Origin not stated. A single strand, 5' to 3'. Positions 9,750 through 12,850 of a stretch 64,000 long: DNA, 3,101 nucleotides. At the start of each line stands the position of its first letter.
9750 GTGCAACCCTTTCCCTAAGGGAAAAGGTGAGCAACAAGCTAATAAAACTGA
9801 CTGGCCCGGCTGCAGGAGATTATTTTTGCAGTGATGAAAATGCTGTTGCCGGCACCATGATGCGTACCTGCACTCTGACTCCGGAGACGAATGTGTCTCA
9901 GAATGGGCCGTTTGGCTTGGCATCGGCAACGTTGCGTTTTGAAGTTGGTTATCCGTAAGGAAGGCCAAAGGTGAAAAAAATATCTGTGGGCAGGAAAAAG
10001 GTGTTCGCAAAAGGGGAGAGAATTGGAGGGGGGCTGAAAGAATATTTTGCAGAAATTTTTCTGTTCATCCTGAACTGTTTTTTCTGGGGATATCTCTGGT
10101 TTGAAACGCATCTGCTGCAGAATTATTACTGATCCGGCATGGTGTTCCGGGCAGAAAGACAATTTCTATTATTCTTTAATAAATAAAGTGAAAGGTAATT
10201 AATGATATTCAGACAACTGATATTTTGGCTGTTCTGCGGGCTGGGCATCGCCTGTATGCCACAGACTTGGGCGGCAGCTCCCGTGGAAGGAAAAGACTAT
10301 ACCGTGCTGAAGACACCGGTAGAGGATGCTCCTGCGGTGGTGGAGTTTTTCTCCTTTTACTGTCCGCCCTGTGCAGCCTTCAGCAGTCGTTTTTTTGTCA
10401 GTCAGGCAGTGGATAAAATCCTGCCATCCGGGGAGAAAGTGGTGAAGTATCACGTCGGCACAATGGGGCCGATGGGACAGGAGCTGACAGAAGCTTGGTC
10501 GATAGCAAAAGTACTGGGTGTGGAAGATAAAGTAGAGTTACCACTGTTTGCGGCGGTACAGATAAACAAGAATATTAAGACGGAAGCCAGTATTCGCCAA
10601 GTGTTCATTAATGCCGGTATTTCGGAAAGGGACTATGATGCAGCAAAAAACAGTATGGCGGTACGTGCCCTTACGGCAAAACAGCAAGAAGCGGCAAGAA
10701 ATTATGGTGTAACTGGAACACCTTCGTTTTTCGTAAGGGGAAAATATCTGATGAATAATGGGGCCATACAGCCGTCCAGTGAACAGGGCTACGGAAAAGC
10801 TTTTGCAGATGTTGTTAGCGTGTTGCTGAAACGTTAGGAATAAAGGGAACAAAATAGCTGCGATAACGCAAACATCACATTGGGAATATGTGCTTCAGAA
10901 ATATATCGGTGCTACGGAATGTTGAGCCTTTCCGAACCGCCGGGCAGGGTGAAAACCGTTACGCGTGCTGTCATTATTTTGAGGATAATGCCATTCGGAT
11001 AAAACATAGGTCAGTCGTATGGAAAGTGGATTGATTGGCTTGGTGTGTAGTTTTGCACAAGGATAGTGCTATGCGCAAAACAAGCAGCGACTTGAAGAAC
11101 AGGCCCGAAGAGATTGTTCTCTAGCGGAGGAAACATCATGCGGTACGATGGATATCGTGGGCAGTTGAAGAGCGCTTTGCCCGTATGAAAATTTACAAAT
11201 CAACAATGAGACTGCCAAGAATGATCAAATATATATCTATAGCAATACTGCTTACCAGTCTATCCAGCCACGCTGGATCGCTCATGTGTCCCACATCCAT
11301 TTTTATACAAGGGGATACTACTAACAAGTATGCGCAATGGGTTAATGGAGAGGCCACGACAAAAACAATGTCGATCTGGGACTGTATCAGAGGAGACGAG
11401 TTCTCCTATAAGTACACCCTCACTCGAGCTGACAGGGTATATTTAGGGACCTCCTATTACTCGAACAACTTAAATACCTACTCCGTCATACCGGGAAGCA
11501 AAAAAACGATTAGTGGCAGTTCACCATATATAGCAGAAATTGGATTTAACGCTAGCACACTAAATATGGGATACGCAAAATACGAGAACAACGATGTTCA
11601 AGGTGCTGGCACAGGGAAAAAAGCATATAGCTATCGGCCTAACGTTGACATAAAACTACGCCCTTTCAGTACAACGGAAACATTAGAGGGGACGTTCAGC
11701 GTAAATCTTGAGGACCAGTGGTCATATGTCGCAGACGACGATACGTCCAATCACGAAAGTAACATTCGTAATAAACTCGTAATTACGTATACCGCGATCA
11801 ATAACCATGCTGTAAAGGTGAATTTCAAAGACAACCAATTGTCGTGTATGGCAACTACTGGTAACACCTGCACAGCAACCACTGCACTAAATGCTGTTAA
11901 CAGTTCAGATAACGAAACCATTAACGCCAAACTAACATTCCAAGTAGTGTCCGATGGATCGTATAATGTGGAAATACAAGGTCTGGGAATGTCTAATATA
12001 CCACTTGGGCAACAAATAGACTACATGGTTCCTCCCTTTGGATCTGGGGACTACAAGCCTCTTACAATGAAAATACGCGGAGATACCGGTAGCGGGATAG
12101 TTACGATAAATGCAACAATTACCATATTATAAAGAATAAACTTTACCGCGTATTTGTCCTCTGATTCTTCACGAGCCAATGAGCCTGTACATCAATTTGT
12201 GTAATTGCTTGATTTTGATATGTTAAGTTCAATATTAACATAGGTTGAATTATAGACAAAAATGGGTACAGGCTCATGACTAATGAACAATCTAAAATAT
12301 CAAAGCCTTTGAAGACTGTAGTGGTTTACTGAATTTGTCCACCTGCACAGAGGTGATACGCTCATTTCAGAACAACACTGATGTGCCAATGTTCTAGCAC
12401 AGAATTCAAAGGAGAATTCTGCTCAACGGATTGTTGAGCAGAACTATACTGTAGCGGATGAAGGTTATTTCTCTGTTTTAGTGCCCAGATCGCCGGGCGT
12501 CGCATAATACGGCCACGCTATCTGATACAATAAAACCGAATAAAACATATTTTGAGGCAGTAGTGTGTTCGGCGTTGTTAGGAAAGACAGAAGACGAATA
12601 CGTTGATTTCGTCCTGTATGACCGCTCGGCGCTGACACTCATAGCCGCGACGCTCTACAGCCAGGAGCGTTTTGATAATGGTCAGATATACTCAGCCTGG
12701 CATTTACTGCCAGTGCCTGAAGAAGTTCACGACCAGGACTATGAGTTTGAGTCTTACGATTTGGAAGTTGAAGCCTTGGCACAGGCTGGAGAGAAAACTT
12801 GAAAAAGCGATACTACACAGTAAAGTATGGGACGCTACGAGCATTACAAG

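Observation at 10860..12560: Low-GC islet encoding a 315-aa secreted Ser/Thr/Asn-rich protein, bounded by structured repeats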

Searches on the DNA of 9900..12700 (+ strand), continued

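Call 25: get_annotated_region(hit=H9, flank=8000)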
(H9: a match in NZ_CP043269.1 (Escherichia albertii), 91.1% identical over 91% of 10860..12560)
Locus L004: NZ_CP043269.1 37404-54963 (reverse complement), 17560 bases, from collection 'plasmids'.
description: Escherichia albertii strain RM9974 plasmid p2RM9974, complete sequence
organism: Escherichia albertii (NCBI taxid 208962)
taxonomy: Bacteria; Pseudomonadota; Gammaproteobacteria; Enterobacterales; Enterobacteriaceae; Escherichia; Escherichia albertii
host: -; source: Crow,genomic DNA,cloacal swab; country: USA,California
typing (MOB-suite, as given by PLSDB): non-mobilizable; replicon IncHI1B
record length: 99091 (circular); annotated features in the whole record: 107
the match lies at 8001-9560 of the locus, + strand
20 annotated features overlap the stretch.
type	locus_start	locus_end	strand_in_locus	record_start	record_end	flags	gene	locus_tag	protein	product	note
CDS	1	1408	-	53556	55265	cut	-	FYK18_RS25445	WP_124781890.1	phage portal protein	-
CDS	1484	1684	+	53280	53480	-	-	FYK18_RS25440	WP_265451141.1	hypothetical protein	-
CDS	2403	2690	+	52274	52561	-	-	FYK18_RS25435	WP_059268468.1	PapB/FocB family fimbrial expression transcriptional regulator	GO:0006355 - regulation of DNA-templated transcription [Evidence IEA]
CDS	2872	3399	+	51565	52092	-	-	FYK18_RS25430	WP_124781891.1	fimbrial protein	-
CDS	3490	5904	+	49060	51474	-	pefC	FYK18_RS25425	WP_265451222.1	PefC/AfrB family outer membrane usher protein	-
CDS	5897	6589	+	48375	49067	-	-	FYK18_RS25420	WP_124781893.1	fimbrial chaperone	-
CDS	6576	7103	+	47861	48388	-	-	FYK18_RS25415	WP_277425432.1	F18 fimbrial protein FedE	-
CDS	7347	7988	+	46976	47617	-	-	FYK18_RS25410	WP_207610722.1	DsbA family protein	-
CDS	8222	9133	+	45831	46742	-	-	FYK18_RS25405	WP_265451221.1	hypothetical protein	-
CDS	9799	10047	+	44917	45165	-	-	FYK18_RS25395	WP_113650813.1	modulator protein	-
CDS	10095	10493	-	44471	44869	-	-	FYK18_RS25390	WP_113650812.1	hypothetical protein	-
CDS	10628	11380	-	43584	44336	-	-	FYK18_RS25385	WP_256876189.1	hypothetical protein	-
CDS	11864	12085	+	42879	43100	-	-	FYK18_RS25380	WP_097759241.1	host cell division inhibitor Icd-like protein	-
CDS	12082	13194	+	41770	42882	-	-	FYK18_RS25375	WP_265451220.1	phage antirepressor KilAC domain-containing protein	-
CDS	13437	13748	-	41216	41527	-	-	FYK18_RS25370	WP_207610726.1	lysogeny establishment protein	-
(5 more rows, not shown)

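Call 44: search_dna_similar(query=window:12133-12480:+, collection=plasmids, mode=distant, max_evalue=0.01, rows=spread, max_rows=25)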
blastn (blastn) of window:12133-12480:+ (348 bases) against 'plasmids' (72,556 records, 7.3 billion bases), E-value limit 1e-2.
Records with a match: 3919; places in all: 5298; records where one place covers at least 80% of the query: 12.
Best place of each record, by identity: 95-99% 9; 90-95% 598; 80-90% 698; 60-80% 2614.
By first word of the organism name: Escherichia 1766; Klebsiella 1350; Salmonella 320; Shigella 148; Enterobacter 114; Citrobacter 45; Acinetobacter 43; Erwinia 27; Serratia 18; Leclercia 14; and 23 more.
By predicted mobility (MOB-suite, as given by PLSDB): conjugative 1943; non-mobilizable 1304; mobilizable 672.
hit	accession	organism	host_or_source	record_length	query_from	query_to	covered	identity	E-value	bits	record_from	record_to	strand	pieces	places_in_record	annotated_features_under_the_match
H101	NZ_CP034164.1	Escherichia albertii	-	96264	1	348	100%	95.1%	9e-154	550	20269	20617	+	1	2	none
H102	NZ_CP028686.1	Escherichia coli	cattle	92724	178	328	43%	74.7%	3e-21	110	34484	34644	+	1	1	IS3 family transposase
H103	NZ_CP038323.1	Escherichia coli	bovine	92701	178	328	43%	74.7%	3e-21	110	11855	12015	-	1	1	IS3 family transposase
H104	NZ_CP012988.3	Klebsiella pneumoniae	Homo sapiens,urine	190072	183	331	43%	75.0%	7e-22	111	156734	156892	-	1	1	IS3-like element ISEc52 family transposase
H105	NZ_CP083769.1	Klebsiella pneumoniae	Homo sapiens,throat swab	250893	184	331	43%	74.8%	3e-21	109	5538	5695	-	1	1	none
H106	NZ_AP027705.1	Escherichia coli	Homo sapiens,whole organism,feces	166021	184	331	43%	74.5%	4e-19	103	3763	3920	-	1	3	none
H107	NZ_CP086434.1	Klebsiella pneumoniae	Homo sapiens,stool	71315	185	331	42%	74.7%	9e-21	107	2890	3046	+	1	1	none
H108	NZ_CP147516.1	Klebsiella pneumoniae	Homo sapiens,pure culture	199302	185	331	42%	74.7%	9e-21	107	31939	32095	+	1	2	none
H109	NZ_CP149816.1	Escherichia coli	-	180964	185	328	41%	76.1%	6e-23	115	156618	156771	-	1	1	none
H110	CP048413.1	Klebsiella pneumoniae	Equus caballus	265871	185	331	42%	74.4%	1e-18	101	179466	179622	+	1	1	IS3 family transposase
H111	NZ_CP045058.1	Salmonella enterica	almond drupe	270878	185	328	41%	75.3%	9e-21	108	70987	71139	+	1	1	none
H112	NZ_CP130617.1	Salmonella enterica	Chicken,Raw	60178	185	328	41%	74.7%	1e-19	104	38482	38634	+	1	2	IS3-like element IS911 family transposase | fimbria/pilus periplasmic chaperone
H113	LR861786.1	Shigella flexneri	Homo sapiens,Faecal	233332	185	328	41%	74.2%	4e-19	102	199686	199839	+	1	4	none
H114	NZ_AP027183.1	Escherichia coli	Homo sapiens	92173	185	328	41%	73.5%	2e-17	98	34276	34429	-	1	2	transposase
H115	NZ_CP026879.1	Shigella dysenteriae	-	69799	49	183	39%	77.7%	6e-17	95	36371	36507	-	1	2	none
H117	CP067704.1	Klebsiella pneumoniae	Homo sapiens,respiratory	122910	49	156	31%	80.9%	2e-16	94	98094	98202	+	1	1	IS256 family transposase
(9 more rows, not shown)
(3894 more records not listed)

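Call 45: search_rna_families(source=window, start=9900, end=12700, threshold=evalue, max_evalue=1)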
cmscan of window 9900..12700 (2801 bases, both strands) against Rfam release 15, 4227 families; matches with E-value up to 1: 1.
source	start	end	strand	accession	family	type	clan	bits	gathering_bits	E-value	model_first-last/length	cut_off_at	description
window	12168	12287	-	RF01005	MIR530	Gene; miRNA;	-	28.5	85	0.013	15-160/172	no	MIR530 microRNA precursor family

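Call 46: get_annotated_region(hit=H104, flank=2000)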
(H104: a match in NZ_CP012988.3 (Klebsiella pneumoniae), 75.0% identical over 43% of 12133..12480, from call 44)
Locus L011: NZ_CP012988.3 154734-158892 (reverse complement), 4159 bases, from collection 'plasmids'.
description: Klebsiella pneumoniae strain KpN01 plasmid pKpN01-CTX, complete sequence
organism: Klebsiella pneumoniae (NCBI taxid 573)
taxonomy: Bacteria; Pseudomonadota; Gammaproteobacteria; Enterobacterales; Enterobacteriaceae; Klebsiella; Klebsiella pneumoniae
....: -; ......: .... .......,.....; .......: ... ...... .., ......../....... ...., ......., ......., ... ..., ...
typing (MOB-suite, as given by PLSDB): conjugative; replicon IncFIA,IncFII,IncFII; relaxase MOBF,MOBF; mating-pair formation MPF_F
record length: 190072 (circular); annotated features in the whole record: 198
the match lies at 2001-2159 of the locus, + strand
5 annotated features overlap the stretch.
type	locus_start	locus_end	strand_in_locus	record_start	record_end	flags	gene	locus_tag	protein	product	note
CDS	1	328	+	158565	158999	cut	tolA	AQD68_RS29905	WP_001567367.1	cell envelope integrity protein TolA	GO:0006810 - transport [Evidence IEA]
CDS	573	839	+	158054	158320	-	-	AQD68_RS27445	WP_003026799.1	DUF1778 domain-containing protein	-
CDS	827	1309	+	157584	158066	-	-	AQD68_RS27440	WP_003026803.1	GNAT family N-acetyltransferase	-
CDS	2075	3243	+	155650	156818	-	-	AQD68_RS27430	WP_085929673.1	IS3-like element ISEc52 family transposase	GO:0006313 - DNA transposition [Evidence IEA]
CDS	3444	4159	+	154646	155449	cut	-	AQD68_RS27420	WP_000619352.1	TIGR02391 family protein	-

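Call 47: get_annotated_region(hit=H117, flank=2500)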
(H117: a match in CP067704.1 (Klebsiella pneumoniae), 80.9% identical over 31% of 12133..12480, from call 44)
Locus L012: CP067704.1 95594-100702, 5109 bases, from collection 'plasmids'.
description: Klebsiella pneumoniae strain ARLG-4851 plasmid pC349_1, complete sequence
organism: Klebsiella pneumoniae (NCBI taxid 573)
taxonomy: Bacteria; Pseudomonadota; Gammaproteobacteria; Enterobacterales; Enterobacteriaceae; Klebsiella; Klebsiella pneumoniae
host: -; source: Homo sapiens,respiratory; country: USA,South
typing (MOB-suite, as given by PLSDB): conjugative; replicon IncFII,rep_cluster_1418,rep_cluster_2183; relaxase MOBF,MOBF; mating-pair formation MPF_F
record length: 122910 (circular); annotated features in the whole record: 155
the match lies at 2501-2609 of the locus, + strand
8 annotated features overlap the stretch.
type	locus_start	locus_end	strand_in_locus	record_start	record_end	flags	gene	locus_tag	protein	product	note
CDS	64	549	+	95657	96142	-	-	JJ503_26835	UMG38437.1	transglycosylase SLT domain-containing protein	-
CDS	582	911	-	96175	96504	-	-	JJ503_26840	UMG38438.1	hypothetical protein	-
CDS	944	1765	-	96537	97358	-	-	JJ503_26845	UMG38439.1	DUF945 domain-containing protein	-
CDS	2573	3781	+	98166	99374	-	-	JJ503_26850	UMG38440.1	IS256 family transposase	-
CDS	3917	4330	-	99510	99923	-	-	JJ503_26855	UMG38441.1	helix-turn-helix domain-containing protein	-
CDS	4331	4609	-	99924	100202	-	-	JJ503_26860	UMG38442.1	helix-turn-helix transcriptional regulator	-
CDS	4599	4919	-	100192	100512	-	-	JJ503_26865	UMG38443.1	type II toxin-antitoxin system RelE/ParE family toxin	-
CDS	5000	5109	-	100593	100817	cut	-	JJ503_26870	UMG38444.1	hypothetical protein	-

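Call 48: get_annotated_region(hit=H115, flank=2500)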
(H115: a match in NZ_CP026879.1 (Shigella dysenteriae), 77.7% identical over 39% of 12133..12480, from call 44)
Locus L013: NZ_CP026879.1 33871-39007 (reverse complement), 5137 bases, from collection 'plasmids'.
description: Shigella dysenteriae strain 07-3308 plasmid unnamed, complete sequence
organism: Shigella dysenteriae (NCBI taxid 622)
taxonomy: Bacteria; Pseudomonadota; Gammaproteobacteria; Enterobacterales; Enterobacteriaceae; Shigella; Shigella dysenteriae
host: -; source: -; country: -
typing (MOB-suite, as given by PLSDB): conjugative; replicon IncFIA,IncFIC; relaxase MOBF,MOBF,MOBP; mating-pair formation MPF_T
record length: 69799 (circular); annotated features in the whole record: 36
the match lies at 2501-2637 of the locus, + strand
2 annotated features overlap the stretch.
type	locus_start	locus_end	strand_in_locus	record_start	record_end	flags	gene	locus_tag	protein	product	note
CDS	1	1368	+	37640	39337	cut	ospD3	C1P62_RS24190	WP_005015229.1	type III secretion system effector OspD3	-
CDS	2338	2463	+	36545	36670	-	-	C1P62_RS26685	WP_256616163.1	hypothetical protein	-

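Call 51: search_dna_similar(query=window:10838-11184:+, collection=plasmids, mode=distant, max_evalue=0.01, rows=spread, max_rows=20)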
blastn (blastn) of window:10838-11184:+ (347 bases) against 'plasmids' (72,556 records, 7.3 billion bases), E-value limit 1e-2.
Records with a match: 12; places in all: 12; records where one place covers at least 80% of the query: 10.
Best place of each record, by identity: 90-95% 1; 60-80% 11.
By first word of the organism name: Escherichia 12.
By predicted mobility (MOB-suite, as given by PLSDB): non-mobilizable 12.
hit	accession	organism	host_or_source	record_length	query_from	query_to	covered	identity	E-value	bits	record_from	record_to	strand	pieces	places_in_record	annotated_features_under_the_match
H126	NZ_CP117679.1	Escherichia albertii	whole organism,bird (unidentified ...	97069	1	347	100%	91.6%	3e-146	525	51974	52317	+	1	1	DsbA family protein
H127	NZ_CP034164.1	Escherichia albertii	-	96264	26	347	93%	78.5%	9e-78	297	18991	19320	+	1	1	none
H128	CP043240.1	Escherichia albertii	Oregon Junco,genomic DNA,cloacal swab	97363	26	347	93%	78.5%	9e-78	297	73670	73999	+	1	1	none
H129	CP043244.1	Escherichia albertii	White-Breasted Nuthatch,genomic ...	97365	26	347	93%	78.5%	9e-78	297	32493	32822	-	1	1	none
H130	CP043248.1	Escherichia albertii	Oregon Junco,genomic DNA,cloacal swab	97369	26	347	93%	78.5%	9e-78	297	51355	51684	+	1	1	none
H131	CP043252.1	Escherichia albertii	Oregon Junco,genomic DNA,cloacal swab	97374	26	347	93%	78.5%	9e-78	297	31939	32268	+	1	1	none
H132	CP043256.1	Escherichia albertii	Oregon Junco,genomic DNA,cloacal swab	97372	26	347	93%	78.5%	9e-78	297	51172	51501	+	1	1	none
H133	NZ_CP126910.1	Escherichia albertii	-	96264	26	347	93%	78.5%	9e-78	297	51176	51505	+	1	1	hypothetical protein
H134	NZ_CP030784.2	Escherichia albertii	stool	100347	26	347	93%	77.6%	6e-74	284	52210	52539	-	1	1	none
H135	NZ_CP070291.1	Escherichia albertii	Sichuan,human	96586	26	347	93%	76.7%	8e-66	258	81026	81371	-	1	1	none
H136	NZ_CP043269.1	Escherichia albertii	Crow,genomic DNA,cloacal swab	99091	173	347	50%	77.5%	1e-31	143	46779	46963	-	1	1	none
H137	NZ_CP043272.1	Escherichia albertii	Crow,genomic DNA,cloacal swab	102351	173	347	50%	77.5%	1e-31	143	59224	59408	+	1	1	none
